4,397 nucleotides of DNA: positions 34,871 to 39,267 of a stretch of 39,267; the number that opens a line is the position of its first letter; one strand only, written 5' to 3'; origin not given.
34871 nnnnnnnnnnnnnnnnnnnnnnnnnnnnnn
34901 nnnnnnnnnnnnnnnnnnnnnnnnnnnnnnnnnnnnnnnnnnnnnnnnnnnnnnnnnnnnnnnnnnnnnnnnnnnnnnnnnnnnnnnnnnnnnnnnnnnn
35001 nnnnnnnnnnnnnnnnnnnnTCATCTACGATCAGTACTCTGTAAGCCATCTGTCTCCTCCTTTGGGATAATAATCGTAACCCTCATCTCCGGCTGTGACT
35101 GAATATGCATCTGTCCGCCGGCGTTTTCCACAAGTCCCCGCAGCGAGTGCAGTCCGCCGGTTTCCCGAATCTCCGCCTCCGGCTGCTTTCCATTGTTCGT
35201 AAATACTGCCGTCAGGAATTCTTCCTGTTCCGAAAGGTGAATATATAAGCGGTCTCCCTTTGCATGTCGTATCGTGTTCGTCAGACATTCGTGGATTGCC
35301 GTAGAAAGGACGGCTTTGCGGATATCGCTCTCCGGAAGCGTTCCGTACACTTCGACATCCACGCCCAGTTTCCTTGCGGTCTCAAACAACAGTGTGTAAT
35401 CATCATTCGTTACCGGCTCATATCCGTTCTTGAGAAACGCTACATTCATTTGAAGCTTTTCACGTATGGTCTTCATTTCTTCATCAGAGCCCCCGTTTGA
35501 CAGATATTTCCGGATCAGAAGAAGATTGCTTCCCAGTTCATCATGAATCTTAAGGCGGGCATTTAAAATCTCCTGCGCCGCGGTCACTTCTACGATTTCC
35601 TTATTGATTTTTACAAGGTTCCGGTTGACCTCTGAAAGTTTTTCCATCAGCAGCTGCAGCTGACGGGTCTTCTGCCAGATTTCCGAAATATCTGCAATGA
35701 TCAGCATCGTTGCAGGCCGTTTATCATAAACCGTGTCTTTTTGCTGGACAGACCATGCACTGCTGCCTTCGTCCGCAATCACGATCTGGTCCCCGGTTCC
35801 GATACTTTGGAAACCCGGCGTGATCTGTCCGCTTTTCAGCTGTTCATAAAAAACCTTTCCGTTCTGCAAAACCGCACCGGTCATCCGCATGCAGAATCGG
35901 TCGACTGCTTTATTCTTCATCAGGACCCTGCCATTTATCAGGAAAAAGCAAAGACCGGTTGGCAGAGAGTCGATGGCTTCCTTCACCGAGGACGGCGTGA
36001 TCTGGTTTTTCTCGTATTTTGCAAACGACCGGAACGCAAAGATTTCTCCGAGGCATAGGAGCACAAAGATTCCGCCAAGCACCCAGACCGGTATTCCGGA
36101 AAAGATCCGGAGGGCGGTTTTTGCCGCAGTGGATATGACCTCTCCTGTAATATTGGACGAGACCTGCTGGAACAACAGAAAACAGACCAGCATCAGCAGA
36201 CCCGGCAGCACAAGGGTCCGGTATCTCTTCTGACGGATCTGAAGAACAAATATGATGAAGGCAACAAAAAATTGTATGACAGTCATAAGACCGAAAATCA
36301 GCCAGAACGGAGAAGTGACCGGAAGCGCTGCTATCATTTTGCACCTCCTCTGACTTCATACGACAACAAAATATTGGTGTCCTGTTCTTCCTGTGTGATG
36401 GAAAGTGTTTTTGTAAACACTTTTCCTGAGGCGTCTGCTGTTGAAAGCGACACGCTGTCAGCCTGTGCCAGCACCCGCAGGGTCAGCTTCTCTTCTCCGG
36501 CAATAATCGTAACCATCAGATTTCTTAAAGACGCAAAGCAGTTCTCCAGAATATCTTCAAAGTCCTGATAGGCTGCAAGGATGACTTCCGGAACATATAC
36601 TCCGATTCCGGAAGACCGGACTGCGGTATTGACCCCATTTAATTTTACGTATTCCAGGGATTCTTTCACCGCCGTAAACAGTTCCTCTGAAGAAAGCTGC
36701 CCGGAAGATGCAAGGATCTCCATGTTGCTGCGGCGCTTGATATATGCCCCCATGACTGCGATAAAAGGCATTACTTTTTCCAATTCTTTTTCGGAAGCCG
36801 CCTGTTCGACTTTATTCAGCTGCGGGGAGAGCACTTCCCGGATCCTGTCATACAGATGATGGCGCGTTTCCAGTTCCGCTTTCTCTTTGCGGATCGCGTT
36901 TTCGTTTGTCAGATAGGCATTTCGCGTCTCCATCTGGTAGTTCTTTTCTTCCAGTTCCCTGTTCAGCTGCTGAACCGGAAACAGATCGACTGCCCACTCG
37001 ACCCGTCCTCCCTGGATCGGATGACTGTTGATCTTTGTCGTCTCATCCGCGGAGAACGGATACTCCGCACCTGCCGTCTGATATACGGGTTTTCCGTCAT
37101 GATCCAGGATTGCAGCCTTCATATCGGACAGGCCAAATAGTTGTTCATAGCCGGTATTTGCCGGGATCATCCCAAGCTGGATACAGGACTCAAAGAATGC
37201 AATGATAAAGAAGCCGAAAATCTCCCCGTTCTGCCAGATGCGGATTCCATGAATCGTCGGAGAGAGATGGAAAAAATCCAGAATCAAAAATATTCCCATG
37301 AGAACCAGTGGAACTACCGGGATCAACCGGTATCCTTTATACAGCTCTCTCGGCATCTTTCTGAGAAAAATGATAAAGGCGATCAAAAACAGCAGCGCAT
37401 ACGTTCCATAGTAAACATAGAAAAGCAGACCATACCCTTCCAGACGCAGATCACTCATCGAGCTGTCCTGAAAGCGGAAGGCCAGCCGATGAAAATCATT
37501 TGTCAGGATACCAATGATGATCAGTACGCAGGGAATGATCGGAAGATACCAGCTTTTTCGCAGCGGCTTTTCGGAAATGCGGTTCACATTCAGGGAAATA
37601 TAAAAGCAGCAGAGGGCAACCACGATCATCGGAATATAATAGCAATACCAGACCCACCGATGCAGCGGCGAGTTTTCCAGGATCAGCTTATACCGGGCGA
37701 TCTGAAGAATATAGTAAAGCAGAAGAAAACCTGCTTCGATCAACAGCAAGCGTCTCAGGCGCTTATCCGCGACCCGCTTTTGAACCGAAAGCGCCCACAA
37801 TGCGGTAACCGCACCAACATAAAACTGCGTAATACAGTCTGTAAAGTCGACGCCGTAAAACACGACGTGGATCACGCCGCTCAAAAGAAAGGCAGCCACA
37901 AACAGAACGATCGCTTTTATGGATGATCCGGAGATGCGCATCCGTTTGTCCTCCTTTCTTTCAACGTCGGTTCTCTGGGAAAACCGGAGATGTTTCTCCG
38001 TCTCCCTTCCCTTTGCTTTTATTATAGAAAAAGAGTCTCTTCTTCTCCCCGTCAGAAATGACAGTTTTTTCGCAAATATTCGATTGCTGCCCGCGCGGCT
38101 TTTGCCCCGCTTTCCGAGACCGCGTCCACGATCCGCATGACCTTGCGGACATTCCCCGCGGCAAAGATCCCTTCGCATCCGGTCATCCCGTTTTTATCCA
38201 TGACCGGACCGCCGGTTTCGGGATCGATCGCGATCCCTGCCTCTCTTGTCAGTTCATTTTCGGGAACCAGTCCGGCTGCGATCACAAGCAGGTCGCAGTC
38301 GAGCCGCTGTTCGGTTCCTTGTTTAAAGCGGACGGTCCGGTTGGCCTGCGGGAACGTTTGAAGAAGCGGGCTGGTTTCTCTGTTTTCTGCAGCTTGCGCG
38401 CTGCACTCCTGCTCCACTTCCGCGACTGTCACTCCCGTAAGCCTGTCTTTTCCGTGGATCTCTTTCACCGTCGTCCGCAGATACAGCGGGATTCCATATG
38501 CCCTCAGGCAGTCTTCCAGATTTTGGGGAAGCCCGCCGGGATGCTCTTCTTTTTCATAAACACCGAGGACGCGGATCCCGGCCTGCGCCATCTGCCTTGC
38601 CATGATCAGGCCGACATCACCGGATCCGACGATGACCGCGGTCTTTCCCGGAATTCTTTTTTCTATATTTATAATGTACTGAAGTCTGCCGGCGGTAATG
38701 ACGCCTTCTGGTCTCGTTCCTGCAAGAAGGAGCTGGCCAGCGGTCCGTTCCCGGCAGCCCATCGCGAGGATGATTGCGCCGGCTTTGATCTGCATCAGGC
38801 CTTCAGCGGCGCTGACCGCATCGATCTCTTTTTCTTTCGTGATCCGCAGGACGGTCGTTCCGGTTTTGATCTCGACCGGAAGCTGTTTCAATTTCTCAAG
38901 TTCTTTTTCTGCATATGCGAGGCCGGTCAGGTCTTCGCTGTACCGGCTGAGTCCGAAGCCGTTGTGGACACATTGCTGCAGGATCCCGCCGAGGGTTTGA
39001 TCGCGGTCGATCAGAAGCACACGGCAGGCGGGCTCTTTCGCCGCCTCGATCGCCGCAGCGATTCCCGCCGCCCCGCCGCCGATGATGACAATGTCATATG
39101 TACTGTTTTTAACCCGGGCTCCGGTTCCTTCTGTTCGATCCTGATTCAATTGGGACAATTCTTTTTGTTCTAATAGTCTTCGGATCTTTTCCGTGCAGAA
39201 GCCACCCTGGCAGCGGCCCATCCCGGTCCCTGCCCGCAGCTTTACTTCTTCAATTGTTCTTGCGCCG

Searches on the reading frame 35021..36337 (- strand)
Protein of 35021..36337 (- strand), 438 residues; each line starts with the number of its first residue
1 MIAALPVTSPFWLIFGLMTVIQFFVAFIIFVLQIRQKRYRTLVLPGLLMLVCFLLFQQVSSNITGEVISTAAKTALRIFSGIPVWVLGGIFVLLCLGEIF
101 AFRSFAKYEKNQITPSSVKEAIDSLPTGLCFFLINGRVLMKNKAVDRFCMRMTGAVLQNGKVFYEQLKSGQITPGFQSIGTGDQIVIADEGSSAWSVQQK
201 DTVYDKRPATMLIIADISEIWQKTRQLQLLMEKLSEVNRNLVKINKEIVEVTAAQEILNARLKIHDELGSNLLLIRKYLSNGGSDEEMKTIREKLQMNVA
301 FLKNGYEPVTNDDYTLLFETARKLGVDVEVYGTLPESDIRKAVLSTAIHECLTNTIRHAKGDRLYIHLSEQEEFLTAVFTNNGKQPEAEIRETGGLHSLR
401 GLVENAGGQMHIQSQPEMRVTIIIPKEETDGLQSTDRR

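Call 8: search_protein_families(library=pfam, proteins=[window:35021-36337:-], max_evalue=0.001)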
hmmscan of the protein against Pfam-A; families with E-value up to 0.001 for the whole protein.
window:35021-36337:- (438 aa): 1 family
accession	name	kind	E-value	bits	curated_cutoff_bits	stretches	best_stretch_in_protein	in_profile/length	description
PF02518.31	HATPase_c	-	6.9e-06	26.9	26.4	1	344-427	6-110/111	Histidine kinase-, DNA gyrase B-, and HSP90-like ATPase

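Call 43: search_protein_families(library=ncbifam, proteins=[window:35021-36337:-], max_evalue=0.01)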
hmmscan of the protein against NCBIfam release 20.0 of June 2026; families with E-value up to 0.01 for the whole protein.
window:35021-36337:- (438 aa): 3 families
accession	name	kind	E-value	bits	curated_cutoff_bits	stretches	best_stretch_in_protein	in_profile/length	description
NF008649.0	PRK11644.1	equivalog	1.4e-07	30.6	408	1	339-427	408-497/499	signal transduction histidine-protein kinase/phosphatase UhpB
NF052531.1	Strep_LiaS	equivalog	0.00034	20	450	1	348-424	245-323/328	envelope stress sensor histidine kinase LiaS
NF052443.1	SensHisKinMctS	equivalog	0.0012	17.3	700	1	336-427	353-449/457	two-component system sensor histidine kinase MctS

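Call 44: search_protein_families(library=pfam, proteins=[window:35021-36337:-], max_evalue=1)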
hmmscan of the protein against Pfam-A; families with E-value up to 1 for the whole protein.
window:35021-36337:- (438 aa): 3 families
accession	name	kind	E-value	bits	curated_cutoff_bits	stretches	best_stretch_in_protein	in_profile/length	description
PF02518.31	HATPase_c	-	6.9e-06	26.9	26.4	1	344-427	6-110/111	Histidine kinase-, DNA gyrase B-, and HSP90-like ATPase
PF13581.12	HATPase_c_2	-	0.14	12.6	27.4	1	344-389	32-82/127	Histidine kinase-like ATPase domain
PF18916.5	Lycopene_cyc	-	0.54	11.3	27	1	18-68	4-54/92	Lycopene cyclase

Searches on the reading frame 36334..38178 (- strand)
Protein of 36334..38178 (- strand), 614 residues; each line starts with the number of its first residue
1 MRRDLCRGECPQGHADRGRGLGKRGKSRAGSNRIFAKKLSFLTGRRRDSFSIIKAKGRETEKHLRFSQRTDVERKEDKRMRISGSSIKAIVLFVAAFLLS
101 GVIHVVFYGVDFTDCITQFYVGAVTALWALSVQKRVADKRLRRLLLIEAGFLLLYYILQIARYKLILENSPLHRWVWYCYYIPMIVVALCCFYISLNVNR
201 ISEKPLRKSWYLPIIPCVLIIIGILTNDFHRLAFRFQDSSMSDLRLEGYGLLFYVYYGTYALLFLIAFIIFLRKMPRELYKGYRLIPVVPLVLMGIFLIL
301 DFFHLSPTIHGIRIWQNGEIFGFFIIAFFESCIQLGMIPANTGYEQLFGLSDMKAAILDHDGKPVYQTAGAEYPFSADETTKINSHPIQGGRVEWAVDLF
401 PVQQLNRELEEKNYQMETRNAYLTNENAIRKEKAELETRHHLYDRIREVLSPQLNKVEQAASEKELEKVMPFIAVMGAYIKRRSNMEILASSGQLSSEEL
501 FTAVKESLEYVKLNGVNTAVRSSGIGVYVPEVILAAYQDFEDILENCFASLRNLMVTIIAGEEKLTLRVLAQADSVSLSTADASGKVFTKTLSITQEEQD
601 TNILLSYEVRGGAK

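Call 8: search_protein_families(library=pfam, proteins=[window:36334-38178:-], max_evalue=0.001)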
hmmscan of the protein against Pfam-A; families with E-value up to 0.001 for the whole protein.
window:36334-38178:- (614 aa): 1 family
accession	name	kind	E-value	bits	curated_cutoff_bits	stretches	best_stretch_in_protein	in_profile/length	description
PF16927.11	HisKA_7TM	-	4.3e-06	27.2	28.6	1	124-308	11-193/224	N-terminal 7TM region of histidine kinase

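Call 43: search_protein_families(library=ncbifam, proteins=[window:36334-38178:-], max_evalue=0.01)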
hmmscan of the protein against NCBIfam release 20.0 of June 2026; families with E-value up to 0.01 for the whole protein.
window:36334-38178:- (614 aa): 0 families

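Call 44: search_protein_families(library=pfam, proteins=[window:36334-38178:-], max_evalue=1)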
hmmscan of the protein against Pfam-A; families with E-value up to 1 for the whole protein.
window:36334-38178:- (614 aa): 3 families
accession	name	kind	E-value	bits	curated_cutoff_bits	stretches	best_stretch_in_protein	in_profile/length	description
PF16927.11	HisKA_7TM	-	4.3e-06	27.2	28.6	1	124-308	11-193/224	N-terminal 7TM region of histidine kinase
PF17367.7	NiFe_hyd_3_EhaA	-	0.29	11.8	25.5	1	181-227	14-60/97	NiFe-hydrogenase-type-3 Eha complex subunit A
PF11377.13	DUF3180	-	0.3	11.7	28.4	0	89-140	5-57/135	Protein of unknown function (DUF3180)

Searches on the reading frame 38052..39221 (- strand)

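Call 8: search_protein_families(library=pfam, proteins=[window:38052-39221:-], max_evalue=0.001)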
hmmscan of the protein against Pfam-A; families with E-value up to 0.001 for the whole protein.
window:38052-39221:- (389 aa): 12 families
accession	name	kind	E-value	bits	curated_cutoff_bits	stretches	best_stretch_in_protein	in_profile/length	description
PF07992.20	Pyr_redox_2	-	4.1e-33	115.5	26.1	1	42-369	1-289/291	Pyridine nucleotide-disulphide oxidoreductase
PF13450.12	NAD_binding_8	-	1e-13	51.8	21.9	2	46-89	1-43/68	NAD(P)-binding Rossmann-like domain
PF00070.33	Pyr_redox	-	1.6e-11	45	22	1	195-267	2-80/82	Pyridine nucleotide-disulphide oxidoreductase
PF03486.20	HI0933_like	-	3.1e-11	43.6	50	1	43-78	2-36/244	HI0933-like protein Rossmann domain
PF01266.30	DAO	-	1.1e-10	42.1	27.9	1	43-78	1-35/353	FAD dependent oxidoreductase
PF13738.12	Pyr_redox_3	-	1.6e-10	41.2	30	1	45-75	1-31/305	Pyridine nucleotide-disulphide oxidoreductase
PF12831.13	FAD_oxidored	-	3e-10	40.4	27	1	43-90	1-47/416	FAD dependent oxidoreductase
PF01946.23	Thi4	-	4.7e-08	33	26.2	1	40-79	16-55/235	Thi4 family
PF00890.30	FAD_binding_2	-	8.7e-08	32.2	20.4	1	43-79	1-36/414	FAD binding domain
PF01494.25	FAD_binding_3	-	0.0001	22.1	22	0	195-221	4-30/349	FAD binding domain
PF01134.28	GIDA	-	0.00028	20.5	22.1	1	43-88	1-43/391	Glucose inhibited division protein A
PF02826.25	2-Hacid_dh_C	-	0.0006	19.7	25.1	0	188-225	32-69/178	D-isomer specific 2-hydroxyacid dehydrogenase, NAD binding domain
